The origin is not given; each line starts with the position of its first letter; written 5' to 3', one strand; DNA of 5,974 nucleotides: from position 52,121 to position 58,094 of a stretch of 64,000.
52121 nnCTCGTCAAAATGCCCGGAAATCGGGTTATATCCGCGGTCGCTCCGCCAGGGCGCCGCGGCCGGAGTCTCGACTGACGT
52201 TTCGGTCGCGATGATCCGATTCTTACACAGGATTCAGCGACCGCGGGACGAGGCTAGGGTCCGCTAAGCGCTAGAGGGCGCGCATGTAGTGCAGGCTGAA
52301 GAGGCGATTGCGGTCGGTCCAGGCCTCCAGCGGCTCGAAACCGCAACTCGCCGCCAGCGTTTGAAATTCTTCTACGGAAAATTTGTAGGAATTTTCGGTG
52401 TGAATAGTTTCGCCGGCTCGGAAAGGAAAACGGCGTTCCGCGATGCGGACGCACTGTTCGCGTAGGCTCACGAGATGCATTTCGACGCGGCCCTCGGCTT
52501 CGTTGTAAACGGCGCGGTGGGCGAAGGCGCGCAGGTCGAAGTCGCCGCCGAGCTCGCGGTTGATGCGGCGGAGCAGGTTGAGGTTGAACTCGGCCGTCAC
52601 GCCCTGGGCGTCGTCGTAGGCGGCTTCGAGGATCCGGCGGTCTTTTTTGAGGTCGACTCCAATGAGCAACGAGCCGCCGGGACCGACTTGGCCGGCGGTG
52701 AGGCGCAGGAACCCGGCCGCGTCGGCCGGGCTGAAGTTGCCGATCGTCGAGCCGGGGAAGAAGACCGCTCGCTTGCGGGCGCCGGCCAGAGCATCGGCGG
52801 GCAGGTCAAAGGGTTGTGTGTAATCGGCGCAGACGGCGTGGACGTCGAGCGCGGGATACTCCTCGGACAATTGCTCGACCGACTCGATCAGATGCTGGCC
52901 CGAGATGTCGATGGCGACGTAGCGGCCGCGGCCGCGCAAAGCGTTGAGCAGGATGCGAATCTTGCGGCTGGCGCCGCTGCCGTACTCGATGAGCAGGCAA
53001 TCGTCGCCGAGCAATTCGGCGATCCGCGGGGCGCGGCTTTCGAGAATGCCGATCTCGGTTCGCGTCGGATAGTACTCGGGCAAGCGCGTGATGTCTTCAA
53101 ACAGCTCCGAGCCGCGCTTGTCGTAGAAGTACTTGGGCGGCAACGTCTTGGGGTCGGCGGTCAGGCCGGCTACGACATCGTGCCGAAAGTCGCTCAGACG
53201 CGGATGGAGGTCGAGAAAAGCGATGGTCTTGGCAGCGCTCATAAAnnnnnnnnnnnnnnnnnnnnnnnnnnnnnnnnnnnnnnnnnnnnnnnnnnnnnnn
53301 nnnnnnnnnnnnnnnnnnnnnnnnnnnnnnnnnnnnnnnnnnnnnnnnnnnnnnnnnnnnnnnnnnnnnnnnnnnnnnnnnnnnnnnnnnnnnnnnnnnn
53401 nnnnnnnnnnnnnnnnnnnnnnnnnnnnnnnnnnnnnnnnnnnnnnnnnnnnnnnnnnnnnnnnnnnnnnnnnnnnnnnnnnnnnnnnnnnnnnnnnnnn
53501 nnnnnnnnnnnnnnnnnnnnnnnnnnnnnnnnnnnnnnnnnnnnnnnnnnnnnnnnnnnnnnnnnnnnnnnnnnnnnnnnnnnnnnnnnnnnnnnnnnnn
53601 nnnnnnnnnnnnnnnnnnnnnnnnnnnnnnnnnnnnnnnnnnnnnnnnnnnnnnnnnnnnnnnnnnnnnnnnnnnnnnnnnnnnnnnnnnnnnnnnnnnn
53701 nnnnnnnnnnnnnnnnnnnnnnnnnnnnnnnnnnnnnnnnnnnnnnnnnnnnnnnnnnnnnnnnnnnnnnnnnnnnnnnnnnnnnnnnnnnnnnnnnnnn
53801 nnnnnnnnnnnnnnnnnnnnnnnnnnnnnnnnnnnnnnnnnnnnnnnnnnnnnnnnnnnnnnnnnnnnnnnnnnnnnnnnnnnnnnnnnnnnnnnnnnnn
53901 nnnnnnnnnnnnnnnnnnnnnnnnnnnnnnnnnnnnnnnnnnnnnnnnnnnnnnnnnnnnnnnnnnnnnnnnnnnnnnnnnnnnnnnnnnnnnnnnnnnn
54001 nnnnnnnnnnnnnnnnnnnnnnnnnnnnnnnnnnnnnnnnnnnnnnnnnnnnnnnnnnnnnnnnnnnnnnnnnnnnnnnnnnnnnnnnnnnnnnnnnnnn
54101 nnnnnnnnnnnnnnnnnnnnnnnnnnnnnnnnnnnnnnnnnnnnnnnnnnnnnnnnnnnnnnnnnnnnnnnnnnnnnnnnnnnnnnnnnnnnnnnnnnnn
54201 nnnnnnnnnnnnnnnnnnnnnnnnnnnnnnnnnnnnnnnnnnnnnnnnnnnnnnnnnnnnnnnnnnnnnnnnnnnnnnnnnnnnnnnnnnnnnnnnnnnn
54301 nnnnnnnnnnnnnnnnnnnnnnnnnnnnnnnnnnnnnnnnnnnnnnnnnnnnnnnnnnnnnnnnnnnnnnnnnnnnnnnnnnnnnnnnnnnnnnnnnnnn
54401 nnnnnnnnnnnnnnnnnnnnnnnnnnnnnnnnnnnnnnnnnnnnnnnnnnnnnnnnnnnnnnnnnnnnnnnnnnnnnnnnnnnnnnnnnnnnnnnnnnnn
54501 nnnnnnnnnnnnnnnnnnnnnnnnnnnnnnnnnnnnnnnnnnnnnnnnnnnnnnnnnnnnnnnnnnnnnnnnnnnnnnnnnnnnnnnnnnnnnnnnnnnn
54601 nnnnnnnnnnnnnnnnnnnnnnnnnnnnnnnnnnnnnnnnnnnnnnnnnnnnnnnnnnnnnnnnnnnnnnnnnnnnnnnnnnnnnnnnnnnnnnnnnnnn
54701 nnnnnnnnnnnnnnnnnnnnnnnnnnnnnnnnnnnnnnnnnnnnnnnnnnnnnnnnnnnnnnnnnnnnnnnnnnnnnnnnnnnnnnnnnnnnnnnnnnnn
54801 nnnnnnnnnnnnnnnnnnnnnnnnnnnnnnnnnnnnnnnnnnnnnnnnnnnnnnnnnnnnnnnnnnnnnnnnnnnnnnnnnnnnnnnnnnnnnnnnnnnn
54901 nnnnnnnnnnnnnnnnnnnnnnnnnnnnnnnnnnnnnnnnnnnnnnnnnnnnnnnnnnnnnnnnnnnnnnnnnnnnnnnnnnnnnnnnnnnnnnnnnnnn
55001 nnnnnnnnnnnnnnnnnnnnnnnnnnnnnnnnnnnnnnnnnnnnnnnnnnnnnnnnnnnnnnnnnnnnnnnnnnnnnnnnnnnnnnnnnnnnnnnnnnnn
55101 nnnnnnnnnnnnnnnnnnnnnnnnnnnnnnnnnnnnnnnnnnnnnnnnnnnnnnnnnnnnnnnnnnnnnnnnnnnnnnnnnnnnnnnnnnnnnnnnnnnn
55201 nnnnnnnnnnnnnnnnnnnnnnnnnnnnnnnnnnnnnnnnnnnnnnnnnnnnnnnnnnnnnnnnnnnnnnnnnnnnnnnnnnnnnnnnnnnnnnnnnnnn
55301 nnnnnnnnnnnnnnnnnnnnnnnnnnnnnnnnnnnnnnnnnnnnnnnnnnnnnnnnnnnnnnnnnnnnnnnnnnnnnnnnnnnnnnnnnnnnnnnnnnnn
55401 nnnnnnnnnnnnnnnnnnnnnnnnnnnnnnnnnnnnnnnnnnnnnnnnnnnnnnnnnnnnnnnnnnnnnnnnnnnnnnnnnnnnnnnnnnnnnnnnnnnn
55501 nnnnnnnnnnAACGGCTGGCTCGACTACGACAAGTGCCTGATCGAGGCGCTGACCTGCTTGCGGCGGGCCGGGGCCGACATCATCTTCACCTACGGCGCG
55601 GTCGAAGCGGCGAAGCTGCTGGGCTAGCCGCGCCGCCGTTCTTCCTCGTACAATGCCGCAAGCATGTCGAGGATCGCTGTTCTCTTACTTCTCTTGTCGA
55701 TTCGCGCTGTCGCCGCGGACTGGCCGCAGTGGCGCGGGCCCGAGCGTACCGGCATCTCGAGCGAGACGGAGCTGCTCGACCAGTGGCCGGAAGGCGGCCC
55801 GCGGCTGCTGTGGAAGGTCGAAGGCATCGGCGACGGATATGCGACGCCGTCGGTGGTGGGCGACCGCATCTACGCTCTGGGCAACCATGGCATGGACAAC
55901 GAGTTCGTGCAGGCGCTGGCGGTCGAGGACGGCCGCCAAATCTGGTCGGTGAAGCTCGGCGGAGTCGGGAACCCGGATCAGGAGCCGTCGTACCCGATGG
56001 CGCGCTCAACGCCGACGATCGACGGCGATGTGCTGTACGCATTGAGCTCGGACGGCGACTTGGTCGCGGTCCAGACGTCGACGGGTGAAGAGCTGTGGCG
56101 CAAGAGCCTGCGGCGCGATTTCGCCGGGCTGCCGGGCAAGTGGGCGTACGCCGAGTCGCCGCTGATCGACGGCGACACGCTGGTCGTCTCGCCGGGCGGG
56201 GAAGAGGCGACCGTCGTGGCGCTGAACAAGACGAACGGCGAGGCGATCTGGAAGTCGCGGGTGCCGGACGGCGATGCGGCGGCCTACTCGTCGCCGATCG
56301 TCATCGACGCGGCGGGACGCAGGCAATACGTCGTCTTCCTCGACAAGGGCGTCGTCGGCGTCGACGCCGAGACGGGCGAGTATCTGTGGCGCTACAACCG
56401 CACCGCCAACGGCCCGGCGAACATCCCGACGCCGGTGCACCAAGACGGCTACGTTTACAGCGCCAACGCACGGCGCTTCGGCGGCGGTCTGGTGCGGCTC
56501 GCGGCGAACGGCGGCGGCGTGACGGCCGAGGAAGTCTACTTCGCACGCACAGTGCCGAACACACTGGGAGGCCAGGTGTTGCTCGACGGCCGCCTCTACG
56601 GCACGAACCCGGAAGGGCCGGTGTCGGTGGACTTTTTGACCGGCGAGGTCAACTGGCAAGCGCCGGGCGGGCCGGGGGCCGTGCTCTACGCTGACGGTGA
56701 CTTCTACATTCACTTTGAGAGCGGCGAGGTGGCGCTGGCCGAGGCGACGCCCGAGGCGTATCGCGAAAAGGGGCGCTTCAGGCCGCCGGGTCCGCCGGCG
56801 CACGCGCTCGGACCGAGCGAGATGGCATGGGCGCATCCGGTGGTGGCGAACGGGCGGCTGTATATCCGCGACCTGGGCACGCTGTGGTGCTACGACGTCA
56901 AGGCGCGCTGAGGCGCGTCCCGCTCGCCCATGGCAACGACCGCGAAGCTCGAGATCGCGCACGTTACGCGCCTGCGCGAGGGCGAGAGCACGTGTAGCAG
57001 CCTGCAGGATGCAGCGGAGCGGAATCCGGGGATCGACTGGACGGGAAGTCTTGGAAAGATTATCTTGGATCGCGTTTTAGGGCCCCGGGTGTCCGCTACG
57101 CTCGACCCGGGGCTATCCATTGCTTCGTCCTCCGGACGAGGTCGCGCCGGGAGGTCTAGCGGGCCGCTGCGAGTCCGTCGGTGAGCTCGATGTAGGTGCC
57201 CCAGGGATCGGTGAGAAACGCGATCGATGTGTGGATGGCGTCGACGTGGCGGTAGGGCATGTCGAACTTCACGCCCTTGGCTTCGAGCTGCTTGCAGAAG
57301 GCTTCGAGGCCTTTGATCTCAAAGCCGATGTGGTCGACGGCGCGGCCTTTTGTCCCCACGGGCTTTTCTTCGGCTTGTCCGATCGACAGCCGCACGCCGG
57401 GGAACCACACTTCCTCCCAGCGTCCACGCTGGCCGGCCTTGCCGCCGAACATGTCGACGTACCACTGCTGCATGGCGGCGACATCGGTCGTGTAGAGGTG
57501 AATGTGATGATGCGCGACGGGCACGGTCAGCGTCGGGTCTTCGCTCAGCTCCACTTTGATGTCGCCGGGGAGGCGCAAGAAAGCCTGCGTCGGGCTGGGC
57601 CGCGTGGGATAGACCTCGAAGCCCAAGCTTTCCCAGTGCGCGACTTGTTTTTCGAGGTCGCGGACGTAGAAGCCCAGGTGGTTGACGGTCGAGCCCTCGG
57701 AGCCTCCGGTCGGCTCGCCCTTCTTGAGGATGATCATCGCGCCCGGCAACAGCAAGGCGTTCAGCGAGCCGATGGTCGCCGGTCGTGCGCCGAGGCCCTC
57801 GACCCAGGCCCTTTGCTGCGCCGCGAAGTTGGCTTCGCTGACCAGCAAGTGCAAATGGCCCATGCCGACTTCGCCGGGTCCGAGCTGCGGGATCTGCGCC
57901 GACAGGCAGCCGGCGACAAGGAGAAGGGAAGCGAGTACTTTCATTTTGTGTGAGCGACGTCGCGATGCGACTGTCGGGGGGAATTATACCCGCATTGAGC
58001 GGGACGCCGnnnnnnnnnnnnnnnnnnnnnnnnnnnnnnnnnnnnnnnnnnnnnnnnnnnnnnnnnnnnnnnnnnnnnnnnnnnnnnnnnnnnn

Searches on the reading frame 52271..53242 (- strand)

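Call 75: search_protein_families(library=pfam, proteins=[window:52271-53242:-], max_evalue=0.001)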
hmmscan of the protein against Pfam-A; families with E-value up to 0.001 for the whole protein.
window:52271-53242:- (323 aa): 1 family
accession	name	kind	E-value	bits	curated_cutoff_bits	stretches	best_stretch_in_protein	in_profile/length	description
PF10017.15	Methyltransf_33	-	1.4e-118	395.9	23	1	19-321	1-303/304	Histidine-specific methyltransferase, SAM-dependent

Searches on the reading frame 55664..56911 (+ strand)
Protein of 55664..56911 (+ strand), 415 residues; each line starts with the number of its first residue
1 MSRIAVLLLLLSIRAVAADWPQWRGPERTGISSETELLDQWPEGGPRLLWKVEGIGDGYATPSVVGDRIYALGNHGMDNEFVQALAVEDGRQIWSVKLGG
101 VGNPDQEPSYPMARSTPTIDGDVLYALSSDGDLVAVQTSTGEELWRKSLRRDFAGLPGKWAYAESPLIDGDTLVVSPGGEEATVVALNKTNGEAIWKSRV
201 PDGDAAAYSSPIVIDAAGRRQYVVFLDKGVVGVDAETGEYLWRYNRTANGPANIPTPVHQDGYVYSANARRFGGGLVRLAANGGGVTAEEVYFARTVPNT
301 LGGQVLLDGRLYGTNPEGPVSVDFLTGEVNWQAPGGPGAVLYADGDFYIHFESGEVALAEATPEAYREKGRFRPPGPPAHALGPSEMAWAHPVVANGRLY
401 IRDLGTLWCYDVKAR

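Call 95: search_protein_families(library=pfam, proteins=[window:55664-56911:+], max_evalue=0.001)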
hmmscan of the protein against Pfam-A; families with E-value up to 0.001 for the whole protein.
window:55664-56911:+ (415 aa): 5 families
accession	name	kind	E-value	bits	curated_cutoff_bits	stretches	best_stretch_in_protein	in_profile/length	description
PF13360.13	PQQ_2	-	5e-28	98.8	27.6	2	166-356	30-219/233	Outer membrane protein assembly factor BamB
PF01011.28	PQQ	-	1.5e-12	47.5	26.7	1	87-148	24-84/595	Glucose/ethanol/alcohol dehydrogenase, beta-propeller domain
PF13570.13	Beta-prop_ACSF4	-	3.1e-09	37.1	133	1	165-246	96-173/329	Beta-alanine-activating enzyme, beta-propeller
PF25293.1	Beta-prop_EMC1_N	-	1e-05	25.8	34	0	173-251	77-152/219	EMC1 N-terminal beta-propeller domain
PF23727.1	Beta-prop_FAM234A_B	-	0.00052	19.1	26.4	0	133-213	54-131/467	FAM234A/B beta-propeller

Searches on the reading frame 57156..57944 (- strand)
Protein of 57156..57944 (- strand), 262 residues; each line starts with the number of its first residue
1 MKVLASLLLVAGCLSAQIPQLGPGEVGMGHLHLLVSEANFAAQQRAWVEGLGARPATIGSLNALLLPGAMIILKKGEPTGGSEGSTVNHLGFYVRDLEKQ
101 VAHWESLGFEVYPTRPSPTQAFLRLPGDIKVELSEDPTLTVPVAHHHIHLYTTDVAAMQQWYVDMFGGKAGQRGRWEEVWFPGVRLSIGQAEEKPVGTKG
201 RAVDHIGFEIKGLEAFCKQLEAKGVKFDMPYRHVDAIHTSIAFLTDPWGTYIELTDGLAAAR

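Call 95: search_protein_families(library=pfam, proteins=[window:57156-57944:-], max_evalue=0.001)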
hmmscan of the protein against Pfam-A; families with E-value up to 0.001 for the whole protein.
window:57156-57944:- (262 aa): 4 families
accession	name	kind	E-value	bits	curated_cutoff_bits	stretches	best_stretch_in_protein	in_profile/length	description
PF00903.31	Glyoxalase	-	4e-12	47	20.6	1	146-254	3-121/121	Glyoxalase/Bleomycin resistance protein/Dioxygenase superfamily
PF13669.12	Glyoxalase_4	-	1.3e-11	45.2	27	1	146-243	1-109/109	Glyoxalase/Bleomycin resistance protein/Dioxygenase superfamily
PF13468.12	Glyoxalase_3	-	4.1e-05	24.1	25.1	0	88-114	2-29/176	Glyoxalase-like domain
PF18029.7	Glyoxalase_6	-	4.4e-05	24.5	23.6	0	150-250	4-101/106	Glyoxalase-like domain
